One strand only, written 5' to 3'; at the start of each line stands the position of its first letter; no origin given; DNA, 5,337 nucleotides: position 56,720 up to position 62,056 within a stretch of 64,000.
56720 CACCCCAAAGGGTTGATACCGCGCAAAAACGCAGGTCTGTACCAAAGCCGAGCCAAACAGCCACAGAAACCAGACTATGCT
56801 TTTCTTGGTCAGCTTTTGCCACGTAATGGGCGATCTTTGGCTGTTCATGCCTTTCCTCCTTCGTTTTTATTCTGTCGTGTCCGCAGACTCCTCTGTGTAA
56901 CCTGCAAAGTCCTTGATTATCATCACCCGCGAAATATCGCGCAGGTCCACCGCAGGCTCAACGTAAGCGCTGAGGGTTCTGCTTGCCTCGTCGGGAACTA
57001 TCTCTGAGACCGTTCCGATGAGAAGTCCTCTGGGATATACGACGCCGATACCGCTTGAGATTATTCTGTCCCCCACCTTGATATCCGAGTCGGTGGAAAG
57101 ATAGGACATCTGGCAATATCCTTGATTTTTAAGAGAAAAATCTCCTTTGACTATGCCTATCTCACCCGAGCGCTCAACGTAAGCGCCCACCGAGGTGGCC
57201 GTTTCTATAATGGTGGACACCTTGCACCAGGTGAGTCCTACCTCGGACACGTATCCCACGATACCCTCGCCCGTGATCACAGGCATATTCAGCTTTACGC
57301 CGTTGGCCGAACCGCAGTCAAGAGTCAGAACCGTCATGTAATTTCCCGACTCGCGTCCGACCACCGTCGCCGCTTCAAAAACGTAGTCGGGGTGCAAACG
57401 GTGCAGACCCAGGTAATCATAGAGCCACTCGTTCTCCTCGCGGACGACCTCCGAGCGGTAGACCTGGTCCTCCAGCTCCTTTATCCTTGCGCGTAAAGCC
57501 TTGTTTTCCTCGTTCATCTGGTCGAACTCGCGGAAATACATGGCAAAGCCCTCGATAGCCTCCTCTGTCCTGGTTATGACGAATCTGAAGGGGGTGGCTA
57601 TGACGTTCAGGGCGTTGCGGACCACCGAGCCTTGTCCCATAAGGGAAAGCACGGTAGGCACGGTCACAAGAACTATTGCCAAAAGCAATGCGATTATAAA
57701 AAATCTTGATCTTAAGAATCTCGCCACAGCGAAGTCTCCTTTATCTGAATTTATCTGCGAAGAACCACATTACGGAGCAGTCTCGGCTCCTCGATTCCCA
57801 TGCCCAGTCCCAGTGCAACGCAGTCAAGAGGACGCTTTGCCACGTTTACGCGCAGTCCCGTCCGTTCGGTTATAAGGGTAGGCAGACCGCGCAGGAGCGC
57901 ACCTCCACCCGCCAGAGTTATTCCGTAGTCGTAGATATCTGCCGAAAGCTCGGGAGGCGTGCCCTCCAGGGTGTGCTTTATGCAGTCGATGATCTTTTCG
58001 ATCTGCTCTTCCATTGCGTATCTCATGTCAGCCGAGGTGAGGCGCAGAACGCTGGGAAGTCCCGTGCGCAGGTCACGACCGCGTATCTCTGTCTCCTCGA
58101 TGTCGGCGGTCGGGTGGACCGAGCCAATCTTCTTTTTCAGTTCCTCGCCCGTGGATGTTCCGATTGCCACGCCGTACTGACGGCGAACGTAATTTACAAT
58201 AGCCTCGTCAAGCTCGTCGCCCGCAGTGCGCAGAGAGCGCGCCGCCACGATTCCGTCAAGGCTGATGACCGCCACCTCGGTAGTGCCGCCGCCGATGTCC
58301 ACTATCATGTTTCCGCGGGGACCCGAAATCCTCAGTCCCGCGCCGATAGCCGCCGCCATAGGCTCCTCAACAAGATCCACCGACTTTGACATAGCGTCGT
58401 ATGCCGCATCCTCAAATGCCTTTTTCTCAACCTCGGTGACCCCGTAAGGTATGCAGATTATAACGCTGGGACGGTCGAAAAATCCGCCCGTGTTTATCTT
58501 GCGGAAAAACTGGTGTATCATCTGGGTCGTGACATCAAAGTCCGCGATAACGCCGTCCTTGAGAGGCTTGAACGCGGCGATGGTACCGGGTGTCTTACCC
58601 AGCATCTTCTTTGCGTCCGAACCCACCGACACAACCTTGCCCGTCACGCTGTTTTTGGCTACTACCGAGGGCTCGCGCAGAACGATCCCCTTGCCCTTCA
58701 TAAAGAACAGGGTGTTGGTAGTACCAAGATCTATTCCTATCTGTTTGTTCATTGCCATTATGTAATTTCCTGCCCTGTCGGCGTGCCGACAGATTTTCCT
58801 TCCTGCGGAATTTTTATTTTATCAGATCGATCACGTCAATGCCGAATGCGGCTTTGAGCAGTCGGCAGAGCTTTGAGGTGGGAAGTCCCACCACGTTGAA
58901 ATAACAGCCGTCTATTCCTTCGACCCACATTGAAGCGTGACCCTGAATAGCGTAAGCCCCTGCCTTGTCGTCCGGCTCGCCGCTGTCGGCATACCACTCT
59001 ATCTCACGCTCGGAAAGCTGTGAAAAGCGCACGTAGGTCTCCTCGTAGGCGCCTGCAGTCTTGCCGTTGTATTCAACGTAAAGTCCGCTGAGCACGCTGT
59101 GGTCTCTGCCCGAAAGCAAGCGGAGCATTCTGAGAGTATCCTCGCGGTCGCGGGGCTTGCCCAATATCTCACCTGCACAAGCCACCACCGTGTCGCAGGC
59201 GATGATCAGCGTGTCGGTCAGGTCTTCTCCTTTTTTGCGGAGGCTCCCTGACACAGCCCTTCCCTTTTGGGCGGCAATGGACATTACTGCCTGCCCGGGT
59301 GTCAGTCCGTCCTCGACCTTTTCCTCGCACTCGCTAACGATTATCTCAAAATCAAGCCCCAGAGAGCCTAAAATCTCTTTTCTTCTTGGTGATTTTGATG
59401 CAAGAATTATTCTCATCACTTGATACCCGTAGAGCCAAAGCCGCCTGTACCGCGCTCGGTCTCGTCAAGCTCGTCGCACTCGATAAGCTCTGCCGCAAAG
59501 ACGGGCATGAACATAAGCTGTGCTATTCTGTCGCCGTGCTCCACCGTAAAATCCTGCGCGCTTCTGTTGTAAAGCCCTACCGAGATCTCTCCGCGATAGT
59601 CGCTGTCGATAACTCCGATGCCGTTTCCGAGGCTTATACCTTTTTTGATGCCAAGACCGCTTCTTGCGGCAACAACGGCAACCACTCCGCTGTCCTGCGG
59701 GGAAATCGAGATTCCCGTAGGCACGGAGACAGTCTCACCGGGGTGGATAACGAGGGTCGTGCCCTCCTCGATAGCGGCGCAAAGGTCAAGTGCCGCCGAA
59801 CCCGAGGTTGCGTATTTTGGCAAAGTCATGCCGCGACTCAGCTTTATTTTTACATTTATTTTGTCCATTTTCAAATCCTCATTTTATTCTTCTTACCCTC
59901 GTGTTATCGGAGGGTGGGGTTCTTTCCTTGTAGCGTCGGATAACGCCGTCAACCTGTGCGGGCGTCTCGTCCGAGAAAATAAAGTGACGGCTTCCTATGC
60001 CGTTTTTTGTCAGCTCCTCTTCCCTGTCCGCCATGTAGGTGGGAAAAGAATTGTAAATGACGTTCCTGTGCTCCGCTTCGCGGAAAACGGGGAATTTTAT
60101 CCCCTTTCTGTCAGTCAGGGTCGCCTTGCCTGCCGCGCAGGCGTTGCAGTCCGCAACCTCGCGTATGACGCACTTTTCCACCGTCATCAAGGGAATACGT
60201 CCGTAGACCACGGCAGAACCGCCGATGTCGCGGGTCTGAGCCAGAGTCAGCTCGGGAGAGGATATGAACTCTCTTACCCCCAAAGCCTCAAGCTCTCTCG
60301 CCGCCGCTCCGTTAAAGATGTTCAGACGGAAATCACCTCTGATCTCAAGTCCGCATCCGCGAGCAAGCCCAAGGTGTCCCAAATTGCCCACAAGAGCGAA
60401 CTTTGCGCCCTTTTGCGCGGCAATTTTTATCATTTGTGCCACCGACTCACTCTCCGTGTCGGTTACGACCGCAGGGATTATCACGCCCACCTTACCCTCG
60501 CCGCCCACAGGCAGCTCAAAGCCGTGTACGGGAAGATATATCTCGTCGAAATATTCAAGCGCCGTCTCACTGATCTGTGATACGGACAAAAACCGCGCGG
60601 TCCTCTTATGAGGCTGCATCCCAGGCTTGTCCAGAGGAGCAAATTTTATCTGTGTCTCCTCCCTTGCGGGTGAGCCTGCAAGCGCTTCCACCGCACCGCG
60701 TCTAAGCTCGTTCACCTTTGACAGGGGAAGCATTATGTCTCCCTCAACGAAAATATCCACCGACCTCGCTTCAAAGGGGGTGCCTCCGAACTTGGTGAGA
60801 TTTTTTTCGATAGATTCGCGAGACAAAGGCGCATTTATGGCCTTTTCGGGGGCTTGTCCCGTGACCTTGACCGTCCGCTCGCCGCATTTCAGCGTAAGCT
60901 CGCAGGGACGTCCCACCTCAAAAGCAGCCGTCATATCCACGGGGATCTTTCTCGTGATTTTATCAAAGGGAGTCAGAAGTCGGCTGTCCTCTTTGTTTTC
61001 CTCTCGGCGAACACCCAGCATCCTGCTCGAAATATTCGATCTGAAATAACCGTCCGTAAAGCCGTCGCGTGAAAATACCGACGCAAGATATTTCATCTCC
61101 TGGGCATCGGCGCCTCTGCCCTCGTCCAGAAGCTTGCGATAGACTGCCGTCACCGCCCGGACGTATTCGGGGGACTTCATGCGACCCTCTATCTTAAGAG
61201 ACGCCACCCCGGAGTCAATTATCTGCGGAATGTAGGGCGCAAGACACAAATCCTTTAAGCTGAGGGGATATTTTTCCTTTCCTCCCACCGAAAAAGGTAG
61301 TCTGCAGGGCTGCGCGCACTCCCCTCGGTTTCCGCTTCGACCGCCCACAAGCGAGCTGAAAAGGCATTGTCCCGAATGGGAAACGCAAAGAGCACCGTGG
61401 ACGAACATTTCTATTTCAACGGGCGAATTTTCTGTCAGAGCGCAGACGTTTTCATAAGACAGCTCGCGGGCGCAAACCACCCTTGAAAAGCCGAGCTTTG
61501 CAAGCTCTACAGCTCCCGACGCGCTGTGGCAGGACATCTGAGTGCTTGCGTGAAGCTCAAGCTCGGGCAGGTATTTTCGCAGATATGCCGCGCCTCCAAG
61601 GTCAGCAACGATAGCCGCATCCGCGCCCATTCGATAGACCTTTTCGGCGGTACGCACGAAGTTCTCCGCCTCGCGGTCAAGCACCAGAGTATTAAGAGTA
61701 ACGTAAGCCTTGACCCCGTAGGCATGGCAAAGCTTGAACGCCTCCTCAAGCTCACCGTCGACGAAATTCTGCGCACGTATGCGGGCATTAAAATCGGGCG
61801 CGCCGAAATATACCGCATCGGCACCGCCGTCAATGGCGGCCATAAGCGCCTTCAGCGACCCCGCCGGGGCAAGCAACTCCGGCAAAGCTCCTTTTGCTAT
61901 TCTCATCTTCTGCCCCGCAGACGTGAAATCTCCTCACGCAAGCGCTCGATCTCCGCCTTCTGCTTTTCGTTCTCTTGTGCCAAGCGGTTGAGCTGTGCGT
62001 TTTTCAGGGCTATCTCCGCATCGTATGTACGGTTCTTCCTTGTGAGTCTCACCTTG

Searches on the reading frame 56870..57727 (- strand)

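Call 80: search_protein_families(library=pfam, proteins=[window:56870-57727:-], max_evalue=0.0001)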
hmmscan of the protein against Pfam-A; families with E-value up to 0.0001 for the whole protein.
window:56870-57727:- (286 aa): 1 family
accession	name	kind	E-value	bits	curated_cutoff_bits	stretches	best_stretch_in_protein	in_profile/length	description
PF04085.20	MreC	-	2.2e-42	144.7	28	1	122-272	1-147/147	Rod shape-determining protein MreC, barrel core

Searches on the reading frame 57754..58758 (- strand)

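Call 80: search_protein_families(library=pfam, proteins=[window:57754-58758:-], max_evalue=0.0001)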
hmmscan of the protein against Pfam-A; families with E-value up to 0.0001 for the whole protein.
window:57754-58758:- (335 aa): 5 families
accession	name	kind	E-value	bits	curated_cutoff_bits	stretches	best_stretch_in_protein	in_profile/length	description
PF06723.19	MreB_Mbl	-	9e-132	439.3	27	1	5-326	2-323/327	MreB/Mbl protein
PF00012.26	HSP70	-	1.3e-09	37.3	20.6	1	99-198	136-241/599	Hsp70 protein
PF14450.12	FtsA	-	5.1e-09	37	31.8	1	152-309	2-112/127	Cell division protein FtsA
PF00022.25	Actin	-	3.5e-07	29.6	27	1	30-194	31-190/410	Actin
PF11104.14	PilM_2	-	2.7e-05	23.7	27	0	280-308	278-306/340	Type IV pilus assembly protein PilM;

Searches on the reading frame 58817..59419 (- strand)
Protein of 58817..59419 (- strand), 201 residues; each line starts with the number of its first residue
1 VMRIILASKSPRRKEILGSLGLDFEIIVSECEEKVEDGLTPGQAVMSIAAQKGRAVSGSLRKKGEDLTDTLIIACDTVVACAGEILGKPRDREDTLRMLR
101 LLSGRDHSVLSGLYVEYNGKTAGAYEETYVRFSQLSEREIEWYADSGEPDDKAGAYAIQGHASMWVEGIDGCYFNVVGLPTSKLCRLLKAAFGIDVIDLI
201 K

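Call 80: search_protein_families(library=pfam, proteins=[window:58817-59419:-], max_evalue=0.0001)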
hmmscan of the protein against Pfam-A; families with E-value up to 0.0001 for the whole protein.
window:58817-59419:- (201 aa): 1 family
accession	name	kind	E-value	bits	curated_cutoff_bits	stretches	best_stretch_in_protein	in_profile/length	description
PF02545.19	Maf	-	4.2e-58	196.6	27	1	3-190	1-186/187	Maf-like protein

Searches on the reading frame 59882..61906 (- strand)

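Call 49: search_protein_families(library=pfam, proteins=[window:59882-61906:-], max_evalue=0.00001)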
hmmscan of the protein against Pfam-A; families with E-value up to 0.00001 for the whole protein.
window:59882-61906:- (675 aa): 2 families
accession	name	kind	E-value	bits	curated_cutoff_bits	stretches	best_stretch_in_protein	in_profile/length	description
PF01136.24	Peptidase_U32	-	4.4e-74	249.1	22.4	1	82-290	3-229/233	Peptidase family U32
PF12392.13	DUF3656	-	3.3e-23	82.9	22.1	1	313-410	19-105/109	Collagenase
